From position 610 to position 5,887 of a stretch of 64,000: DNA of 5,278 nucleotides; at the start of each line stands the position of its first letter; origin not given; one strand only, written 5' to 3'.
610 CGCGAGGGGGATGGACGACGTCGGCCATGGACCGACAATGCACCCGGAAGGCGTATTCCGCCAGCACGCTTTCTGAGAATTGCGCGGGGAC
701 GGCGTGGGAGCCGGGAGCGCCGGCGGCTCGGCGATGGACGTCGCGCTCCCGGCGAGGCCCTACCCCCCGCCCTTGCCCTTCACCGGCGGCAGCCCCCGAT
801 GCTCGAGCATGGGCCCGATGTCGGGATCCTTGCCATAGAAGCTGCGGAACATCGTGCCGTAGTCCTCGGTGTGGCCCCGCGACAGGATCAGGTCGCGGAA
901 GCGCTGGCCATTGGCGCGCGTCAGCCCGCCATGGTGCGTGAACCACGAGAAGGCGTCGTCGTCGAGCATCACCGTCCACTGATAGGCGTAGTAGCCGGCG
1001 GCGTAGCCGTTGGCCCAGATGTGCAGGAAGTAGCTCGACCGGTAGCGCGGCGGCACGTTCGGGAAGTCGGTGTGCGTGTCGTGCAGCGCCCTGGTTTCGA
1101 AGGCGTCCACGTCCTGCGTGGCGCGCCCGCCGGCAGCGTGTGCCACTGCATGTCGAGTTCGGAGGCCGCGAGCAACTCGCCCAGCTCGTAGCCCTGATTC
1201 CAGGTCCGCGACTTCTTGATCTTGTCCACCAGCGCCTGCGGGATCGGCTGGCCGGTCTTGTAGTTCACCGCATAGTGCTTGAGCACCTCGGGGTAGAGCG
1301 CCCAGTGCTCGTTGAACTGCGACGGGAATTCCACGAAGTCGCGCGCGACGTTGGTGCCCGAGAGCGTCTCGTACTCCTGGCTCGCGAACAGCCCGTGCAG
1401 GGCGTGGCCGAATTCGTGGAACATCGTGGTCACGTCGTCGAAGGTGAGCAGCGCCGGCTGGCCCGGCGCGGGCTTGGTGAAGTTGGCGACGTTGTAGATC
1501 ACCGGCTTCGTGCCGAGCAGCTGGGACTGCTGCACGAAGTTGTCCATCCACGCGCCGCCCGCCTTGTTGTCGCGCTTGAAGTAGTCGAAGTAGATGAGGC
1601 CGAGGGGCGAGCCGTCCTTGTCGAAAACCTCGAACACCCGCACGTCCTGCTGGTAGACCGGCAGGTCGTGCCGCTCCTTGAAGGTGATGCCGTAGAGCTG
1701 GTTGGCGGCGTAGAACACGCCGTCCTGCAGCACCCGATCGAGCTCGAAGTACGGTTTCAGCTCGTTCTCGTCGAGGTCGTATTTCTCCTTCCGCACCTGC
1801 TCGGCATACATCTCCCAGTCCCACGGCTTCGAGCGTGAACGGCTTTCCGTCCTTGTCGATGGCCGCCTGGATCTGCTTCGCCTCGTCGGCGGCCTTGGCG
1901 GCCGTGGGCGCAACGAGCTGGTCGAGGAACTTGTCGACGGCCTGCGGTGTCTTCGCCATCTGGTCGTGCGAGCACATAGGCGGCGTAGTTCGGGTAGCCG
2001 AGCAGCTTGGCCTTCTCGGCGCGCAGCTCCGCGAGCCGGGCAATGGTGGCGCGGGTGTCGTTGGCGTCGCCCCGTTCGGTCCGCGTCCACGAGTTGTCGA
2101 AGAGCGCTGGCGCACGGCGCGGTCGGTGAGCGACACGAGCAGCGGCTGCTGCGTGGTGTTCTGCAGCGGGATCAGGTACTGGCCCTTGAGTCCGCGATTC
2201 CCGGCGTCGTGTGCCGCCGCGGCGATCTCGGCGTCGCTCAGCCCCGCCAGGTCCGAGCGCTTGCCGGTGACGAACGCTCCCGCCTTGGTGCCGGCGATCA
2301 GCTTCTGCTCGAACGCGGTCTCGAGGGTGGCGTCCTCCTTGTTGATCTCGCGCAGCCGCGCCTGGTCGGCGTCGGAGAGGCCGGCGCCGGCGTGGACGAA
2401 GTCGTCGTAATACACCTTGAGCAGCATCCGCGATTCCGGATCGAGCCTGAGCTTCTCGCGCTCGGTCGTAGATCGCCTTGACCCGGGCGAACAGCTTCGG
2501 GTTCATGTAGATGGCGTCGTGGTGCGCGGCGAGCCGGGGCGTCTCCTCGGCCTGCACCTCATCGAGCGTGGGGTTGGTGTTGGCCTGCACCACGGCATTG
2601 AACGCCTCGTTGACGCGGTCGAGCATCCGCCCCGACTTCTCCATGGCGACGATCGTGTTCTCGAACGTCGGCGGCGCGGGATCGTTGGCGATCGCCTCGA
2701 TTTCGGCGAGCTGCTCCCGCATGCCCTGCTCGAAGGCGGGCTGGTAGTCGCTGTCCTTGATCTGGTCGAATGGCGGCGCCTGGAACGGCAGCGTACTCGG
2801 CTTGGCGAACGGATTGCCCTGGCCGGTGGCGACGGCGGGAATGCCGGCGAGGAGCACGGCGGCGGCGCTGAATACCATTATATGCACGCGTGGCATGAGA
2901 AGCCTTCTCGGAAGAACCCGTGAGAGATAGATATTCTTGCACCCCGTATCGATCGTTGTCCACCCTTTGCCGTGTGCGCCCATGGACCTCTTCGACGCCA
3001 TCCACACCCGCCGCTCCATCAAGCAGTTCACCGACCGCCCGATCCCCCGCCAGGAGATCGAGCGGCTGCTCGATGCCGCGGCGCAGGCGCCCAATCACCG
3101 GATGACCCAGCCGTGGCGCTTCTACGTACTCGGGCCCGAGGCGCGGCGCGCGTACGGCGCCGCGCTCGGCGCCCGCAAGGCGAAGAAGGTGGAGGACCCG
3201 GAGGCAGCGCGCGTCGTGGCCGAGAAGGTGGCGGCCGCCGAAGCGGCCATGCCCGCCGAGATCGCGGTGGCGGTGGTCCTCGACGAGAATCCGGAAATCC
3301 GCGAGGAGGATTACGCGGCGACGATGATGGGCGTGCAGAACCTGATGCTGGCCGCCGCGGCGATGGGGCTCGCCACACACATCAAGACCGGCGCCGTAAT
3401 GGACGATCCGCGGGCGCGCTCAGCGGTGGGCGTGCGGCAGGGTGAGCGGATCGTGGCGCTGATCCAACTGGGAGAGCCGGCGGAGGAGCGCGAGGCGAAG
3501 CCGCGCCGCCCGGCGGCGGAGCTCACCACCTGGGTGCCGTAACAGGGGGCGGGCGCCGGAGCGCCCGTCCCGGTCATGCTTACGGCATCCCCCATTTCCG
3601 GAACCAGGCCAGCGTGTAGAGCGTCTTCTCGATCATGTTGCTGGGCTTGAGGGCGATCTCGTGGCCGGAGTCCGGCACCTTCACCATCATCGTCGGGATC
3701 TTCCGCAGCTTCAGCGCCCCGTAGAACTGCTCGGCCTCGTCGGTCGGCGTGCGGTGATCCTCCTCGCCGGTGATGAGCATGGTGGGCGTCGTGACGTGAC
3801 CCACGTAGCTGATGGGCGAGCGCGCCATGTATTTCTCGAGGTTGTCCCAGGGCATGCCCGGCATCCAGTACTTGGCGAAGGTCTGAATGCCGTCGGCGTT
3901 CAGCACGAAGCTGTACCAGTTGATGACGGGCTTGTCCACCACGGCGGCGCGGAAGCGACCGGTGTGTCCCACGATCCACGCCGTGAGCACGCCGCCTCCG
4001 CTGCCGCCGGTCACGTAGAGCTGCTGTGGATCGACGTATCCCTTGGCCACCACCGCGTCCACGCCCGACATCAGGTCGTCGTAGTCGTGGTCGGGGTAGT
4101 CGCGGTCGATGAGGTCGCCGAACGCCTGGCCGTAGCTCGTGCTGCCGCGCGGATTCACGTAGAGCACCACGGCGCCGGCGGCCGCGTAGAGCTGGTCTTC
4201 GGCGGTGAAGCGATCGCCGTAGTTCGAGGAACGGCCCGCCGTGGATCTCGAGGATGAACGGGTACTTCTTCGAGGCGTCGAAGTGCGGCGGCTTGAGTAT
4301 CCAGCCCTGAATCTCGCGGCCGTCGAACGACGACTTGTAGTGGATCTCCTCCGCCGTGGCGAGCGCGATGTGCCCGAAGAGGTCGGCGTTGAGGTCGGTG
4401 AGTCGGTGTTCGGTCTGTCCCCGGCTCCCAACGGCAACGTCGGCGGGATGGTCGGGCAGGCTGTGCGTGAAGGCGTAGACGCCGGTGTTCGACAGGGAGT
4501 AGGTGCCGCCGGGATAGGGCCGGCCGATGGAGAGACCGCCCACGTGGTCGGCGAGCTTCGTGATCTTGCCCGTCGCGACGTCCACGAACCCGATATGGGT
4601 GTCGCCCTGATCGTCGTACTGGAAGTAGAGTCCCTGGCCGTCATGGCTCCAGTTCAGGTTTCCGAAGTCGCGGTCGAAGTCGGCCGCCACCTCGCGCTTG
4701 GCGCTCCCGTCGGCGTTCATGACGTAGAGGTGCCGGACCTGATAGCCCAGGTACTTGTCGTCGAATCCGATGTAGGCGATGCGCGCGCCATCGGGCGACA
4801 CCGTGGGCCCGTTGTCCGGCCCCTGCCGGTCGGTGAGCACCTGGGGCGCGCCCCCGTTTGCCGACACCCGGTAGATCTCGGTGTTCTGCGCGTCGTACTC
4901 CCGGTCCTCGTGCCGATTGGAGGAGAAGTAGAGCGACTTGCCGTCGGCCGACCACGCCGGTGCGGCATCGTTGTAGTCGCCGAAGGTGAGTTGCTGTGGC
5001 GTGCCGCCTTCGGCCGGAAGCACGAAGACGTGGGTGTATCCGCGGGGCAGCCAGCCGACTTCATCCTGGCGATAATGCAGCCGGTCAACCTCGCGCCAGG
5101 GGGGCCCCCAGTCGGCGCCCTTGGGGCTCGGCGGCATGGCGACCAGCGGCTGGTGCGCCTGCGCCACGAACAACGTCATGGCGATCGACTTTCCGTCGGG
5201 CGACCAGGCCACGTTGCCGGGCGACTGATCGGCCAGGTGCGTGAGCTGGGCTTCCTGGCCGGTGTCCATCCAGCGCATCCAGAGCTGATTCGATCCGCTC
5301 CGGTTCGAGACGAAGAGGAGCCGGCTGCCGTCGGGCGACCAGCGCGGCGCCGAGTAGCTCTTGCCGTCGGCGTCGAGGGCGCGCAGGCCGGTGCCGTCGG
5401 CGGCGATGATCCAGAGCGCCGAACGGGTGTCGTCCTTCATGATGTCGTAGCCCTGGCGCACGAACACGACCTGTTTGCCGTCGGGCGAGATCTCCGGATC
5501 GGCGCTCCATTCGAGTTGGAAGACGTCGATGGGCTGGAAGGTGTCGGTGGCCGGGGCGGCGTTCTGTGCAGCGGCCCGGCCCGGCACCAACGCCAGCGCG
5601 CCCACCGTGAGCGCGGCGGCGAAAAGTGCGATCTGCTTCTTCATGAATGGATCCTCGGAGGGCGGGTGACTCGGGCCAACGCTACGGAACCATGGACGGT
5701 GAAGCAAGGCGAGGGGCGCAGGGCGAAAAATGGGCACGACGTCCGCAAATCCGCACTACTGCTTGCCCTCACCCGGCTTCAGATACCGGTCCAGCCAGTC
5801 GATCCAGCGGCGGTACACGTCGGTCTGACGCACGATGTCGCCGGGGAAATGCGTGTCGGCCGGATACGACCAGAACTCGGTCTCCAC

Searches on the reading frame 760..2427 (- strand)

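Call 35: search_protein_families(library=pfam, max_evalue=0.001, proteins=[window:760-2427:-])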
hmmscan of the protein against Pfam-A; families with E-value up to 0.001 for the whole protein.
window:760-2427:- (555 aa): 1 family
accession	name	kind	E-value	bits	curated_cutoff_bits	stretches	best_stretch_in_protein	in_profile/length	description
PF01432.26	Peptidase_M3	-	9.9e-25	88.2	27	1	438-545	349-456/457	Peptidase family M3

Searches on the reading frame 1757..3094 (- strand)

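Call 35: search_protein_families(library=pfam, max_evalue=0.001, proteins=[window:1757-3094:-])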
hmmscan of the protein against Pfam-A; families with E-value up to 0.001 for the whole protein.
window:1757-3094:- (445 aa): 1 family
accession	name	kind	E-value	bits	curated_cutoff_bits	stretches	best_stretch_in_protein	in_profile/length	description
PF01432.26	Peptidase_M3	-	0.00026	20.9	27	1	331-377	14-61/457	Peptidase family M3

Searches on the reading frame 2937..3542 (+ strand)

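Call 35: search_protein_families(library=pfam, max_evalue=0.001, proteins=[window:2937-3542:+])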
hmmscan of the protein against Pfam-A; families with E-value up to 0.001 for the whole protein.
window:2937-3542:+ (201 aa): 2 families
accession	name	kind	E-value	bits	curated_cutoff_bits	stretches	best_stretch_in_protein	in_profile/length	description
PF00881.29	Nitroreductase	-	1.1e-27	97.6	23.5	1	22-179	1-166/167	Nitroreductase family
PF14512.11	TM1586_NiRdase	-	4.5e-07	30.2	27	0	17-51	1-35/215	Putative TM nitroreductase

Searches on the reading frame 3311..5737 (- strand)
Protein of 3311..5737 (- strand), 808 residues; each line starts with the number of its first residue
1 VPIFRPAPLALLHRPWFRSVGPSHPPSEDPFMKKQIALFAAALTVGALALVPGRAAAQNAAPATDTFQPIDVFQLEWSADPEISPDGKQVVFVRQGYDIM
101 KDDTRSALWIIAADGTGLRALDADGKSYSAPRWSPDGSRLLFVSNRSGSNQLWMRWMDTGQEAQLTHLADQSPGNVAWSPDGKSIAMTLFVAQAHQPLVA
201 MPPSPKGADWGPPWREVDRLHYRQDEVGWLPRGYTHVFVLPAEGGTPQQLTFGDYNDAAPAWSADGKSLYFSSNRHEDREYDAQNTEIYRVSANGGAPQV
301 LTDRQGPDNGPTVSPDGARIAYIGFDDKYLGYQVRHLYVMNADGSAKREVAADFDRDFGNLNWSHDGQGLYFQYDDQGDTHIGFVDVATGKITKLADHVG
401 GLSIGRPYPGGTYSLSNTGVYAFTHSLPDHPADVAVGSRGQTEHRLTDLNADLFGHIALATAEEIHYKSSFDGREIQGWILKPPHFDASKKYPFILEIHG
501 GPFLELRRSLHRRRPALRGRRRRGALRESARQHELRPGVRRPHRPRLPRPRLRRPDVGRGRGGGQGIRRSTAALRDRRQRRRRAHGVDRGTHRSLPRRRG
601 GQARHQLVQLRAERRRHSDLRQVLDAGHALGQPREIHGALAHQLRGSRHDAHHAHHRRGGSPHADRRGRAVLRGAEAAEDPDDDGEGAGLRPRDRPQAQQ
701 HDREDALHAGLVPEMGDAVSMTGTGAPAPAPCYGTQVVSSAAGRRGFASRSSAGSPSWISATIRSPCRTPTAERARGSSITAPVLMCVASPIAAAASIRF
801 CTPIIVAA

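Call 35: search_protein_families(library=pfam, max_evalue=0.001, proteins=[window:3311-5737:-])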
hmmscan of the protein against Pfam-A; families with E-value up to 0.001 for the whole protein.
window:3311-5737:- (808 aa): 6 families
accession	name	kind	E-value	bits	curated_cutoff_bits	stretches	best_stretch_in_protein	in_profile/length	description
PF07676.18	PD40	-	2.4e-34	117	20.9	3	248-289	2-37/38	WD40-like Beta Propeller Repeat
PF00930.27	DPPIV_N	-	2.9e-14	53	22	1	232-319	257-342/354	Dipeptidyl peptidase IV (DPP IV) N-terminal region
PF02897.21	Peptidase_S9_N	-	7.6e-05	22.1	24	0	132-185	130-184/414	Prolyl oligopeptidase, N-terminal beta-propeller domain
PF14583.12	Pectate_lyase22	-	0.00015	21.1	30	1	79-167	191-281/386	Oligogalacturonate lyase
PF25174.1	Beta-prop_THOC3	-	0.00029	20.4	305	0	132-187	53-105/272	THOC3 beta-propeller domain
PF08450.18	SGL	-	0.00042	20.4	26.3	0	263-319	94-147/246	SMP-30/Gluconolactonase/LRE-like region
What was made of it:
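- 3311..7903 (-): Two S9-family peptidase genes. 5756-7903 is intact. The second, in the 3311-5737 region, has a PD40/DPPIV_N propeller and is frameshifted. Call 35.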
